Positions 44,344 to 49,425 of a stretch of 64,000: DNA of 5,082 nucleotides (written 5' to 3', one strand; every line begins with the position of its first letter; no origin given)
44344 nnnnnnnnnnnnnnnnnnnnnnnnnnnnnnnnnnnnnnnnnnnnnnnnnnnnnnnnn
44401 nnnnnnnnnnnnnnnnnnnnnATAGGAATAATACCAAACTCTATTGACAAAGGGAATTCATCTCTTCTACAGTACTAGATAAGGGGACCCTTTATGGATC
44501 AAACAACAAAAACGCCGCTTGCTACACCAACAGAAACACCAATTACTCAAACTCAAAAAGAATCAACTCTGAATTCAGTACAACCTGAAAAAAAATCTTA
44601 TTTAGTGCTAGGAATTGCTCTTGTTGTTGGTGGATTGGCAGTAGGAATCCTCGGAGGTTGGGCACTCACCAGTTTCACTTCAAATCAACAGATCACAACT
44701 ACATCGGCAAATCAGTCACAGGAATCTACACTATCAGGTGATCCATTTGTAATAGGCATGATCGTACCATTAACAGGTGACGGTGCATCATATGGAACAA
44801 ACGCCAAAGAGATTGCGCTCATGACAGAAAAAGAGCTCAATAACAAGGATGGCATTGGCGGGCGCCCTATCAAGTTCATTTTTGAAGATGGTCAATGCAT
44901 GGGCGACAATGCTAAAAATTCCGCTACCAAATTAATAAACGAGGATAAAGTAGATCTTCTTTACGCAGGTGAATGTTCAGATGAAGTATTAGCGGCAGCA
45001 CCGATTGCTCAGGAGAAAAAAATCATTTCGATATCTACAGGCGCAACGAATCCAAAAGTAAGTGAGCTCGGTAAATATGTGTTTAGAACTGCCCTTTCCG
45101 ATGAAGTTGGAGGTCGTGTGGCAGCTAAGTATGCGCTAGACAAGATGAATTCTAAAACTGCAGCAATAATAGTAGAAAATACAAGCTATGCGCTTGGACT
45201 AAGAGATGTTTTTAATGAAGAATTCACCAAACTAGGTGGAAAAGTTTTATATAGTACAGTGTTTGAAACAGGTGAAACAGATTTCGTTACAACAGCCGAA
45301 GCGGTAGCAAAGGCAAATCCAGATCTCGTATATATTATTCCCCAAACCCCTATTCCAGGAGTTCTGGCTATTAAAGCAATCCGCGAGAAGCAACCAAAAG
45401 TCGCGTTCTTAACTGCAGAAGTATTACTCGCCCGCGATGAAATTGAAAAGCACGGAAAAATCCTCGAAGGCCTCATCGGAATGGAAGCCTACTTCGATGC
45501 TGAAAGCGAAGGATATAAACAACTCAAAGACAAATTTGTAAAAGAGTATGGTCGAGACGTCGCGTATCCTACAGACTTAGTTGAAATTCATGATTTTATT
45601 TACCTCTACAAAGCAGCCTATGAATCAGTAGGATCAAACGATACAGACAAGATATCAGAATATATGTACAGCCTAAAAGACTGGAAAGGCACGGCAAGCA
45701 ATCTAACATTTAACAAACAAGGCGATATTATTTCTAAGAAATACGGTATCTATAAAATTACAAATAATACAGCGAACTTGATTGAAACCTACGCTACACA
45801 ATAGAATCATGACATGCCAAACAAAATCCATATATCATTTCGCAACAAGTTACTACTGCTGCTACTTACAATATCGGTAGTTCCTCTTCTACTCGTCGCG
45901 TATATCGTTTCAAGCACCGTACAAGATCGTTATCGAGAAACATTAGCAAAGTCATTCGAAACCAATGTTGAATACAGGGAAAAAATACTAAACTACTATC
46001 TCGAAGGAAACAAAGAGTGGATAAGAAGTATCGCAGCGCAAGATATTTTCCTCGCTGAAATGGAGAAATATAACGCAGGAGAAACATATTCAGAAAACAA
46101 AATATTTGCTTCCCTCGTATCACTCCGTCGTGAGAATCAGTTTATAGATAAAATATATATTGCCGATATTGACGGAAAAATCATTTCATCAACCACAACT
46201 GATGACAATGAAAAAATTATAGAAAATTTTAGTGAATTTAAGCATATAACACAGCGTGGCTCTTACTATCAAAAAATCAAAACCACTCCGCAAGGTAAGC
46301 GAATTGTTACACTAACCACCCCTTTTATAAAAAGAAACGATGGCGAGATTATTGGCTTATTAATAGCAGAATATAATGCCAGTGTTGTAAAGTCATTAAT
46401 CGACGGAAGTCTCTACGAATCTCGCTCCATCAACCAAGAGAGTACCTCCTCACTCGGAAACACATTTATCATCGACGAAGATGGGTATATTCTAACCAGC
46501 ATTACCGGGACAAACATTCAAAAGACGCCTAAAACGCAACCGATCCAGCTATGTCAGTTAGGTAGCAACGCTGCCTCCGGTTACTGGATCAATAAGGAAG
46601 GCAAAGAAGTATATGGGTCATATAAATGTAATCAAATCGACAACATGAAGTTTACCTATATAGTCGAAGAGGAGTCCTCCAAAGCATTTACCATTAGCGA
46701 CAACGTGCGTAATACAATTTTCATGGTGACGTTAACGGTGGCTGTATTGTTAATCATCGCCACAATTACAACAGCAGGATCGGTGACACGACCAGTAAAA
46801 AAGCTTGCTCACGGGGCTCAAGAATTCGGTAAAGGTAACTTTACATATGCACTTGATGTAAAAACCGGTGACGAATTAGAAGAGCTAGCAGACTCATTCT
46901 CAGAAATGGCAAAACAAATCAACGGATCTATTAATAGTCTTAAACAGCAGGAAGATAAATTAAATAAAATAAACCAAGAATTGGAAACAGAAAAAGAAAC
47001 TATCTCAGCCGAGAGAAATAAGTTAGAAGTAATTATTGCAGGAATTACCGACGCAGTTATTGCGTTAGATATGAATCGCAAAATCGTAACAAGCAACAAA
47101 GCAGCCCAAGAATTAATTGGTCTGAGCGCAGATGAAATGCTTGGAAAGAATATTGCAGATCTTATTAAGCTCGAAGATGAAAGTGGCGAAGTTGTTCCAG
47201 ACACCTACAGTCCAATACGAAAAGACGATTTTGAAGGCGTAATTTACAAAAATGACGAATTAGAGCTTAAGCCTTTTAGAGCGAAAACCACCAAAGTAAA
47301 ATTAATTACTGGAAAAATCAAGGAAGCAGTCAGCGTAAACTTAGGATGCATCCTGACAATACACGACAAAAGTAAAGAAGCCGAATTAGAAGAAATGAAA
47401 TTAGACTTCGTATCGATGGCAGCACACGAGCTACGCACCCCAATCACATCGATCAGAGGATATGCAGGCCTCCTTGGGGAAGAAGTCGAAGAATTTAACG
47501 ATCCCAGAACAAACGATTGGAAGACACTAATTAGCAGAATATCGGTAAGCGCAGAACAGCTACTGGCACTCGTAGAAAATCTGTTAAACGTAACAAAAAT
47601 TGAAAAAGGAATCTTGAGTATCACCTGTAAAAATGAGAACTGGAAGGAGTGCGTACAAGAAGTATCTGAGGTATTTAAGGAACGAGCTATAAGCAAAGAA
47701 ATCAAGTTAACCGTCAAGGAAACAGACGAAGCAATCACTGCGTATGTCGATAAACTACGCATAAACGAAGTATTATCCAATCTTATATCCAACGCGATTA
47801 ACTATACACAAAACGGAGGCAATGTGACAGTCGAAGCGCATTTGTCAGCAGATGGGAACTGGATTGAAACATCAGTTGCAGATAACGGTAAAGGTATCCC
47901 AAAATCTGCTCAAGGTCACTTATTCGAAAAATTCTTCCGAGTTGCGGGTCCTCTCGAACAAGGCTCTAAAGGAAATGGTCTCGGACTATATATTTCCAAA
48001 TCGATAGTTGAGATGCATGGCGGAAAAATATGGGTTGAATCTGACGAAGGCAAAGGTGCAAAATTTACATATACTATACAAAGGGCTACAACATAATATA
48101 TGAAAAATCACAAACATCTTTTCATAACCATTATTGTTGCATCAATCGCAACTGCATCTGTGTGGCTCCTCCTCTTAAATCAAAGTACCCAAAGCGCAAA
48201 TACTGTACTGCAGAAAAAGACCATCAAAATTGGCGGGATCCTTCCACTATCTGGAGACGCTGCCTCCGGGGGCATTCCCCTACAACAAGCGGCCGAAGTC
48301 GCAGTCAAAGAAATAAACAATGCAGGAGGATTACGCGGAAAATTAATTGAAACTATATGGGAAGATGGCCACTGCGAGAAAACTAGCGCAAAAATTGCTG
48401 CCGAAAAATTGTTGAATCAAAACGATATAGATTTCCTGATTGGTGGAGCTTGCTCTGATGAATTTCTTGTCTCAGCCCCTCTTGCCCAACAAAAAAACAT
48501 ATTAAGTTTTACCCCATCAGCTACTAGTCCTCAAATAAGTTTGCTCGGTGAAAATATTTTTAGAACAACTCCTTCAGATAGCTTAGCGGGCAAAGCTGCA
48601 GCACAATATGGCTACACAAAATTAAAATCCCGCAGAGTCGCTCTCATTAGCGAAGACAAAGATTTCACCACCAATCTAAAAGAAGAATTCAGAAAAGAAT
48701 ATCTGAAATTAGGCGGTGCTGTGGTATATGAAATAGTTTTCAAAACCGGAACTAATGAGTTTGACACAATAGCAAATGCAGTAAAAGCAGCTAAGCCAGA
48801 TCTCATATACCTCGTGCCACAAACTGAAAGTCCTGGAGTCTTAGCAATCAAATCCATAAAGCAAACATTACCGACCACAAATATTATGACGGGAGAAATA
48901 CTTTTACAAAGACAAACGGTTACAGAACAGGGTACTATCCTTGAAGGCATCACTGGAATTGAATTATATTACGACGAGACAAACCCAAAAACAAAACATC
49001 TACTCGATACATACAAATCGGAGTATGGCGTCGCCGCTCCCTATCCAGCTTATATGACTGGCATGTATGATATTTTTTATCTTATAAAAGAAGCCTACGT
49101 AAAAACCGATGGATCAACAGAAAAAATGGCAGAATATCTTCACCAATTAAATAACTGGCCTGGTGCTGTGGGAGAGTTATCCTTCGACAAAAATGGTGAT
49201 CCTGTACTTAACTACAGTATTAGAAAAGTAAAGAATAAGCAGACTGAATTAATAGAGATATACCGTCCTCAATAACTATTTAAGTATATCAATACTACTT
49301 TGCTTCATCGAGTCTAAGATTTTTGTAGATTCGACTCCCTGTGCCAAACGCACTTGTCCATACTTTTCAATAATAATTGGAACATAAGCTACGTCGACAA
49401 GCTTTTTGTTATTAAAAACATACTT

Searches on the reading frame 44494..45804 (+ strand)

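Call 5: search_protein_families(library=pfam, proteins=[window:44494-45804:+], max_evalue=0.01)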
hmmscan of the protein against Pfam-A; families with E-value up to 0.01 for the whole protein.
window:44494-45804:+ (436 aa): 3 families
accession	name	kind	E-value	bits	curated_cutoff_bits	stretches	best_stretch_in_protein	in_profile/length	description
PF13458.12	Peripla_BP_6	-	2.4e-45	156.1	31.7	1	86-423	3-339/343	Periplasmic binding protein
PF01094.35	ANF_receptor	-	1.5e-22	80.6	25.4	1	109-424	7-352/353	Receptor family ligand binding region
PF13433.12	Peripla_BP_5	-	4e-15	56.2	27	1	87-394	3-309/363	Periplasmic binding protein domain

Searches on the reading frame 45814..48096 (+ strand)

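Call 5: search_protein_families(library=pfam, proteins=[window:45814-48096:+], max_evalue=0.01)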
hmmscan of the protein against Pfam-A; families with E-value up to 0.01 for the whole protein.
window:45814-48096:+ (760 aa): 12 families
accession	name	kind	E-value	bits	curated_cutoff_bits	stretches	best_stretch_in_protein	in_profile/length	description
PF02518.31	HATPase_c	-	3.5e-29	101.9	26.4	1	646-757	2-109/111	Histidine kinase-, DNA gyrase B-, and HSP90-like ATPase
PF00512.31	HisKA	-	1.6e-16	60.5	26.9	1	529-599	2-66/66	His Kinase A (phospho-acceptor) domain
PF00672.30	HAMP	-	9.5e-12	45.5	25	1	321-370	3-52/53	HAMP domain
PF02743.24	dCache_1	-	1.2e-11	45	45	1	43-278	13-235/240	Cache domain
PF00989.32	PAS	-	2.4e-10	40.8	22.6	1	403-459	2-57/113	PAS fold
PF13426.13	PAS_9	-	1.1e-08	35.7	27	1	414-486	3-73/103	PAS domain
PF05816.16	TelA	-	1e-05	25.3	30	1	342-420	72-150/332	Toxic anion resistance protein (TelA)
PF13581.12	HATPase_c_2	-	2.9e-05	24.5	27.4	1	655-733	37-110/127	Histidine kinase-like ATPase domain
PF08448.16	PAS_4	-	0.00068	20.3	23.1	1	411-455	4-48/110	PAS fold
PF17203.10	sCache_3_2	-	0.0019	18.7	28.4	0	99-184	41-123/140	Single cache domain 3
PF13188.13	PAS_8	-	0.002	18.4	21.8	1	402-455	1-54/65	PAS domain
PF12860.13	PAS_7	-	0.0067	17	27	0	411-463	4-57/115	PAS fold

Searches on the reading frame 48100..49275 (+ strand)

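Call 5: search_protein_families(library=pfam, proteins=[window:48100-49275:+], max_evalue=0.01)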
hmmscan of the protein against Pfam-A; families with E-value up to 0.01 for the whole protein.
window:48100-49275:+ (391 aa): 3 families
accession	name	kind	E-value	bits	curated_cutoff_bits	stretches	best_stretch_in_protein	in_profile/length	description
PF13458.12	Peripla_BP_6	-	3.2e-53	182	31.7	1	41-380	1-341/343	Periplasmic binding protein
PF01094.35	ANF_receptor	-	5e-27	95.3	25.4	1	62-378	3-351/353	Receptor family ligand binding region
PF13433.12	Peripla_BP_5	-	4.6e-17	62.6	27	1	42-340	1-297/363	Periplasmic binding protein domain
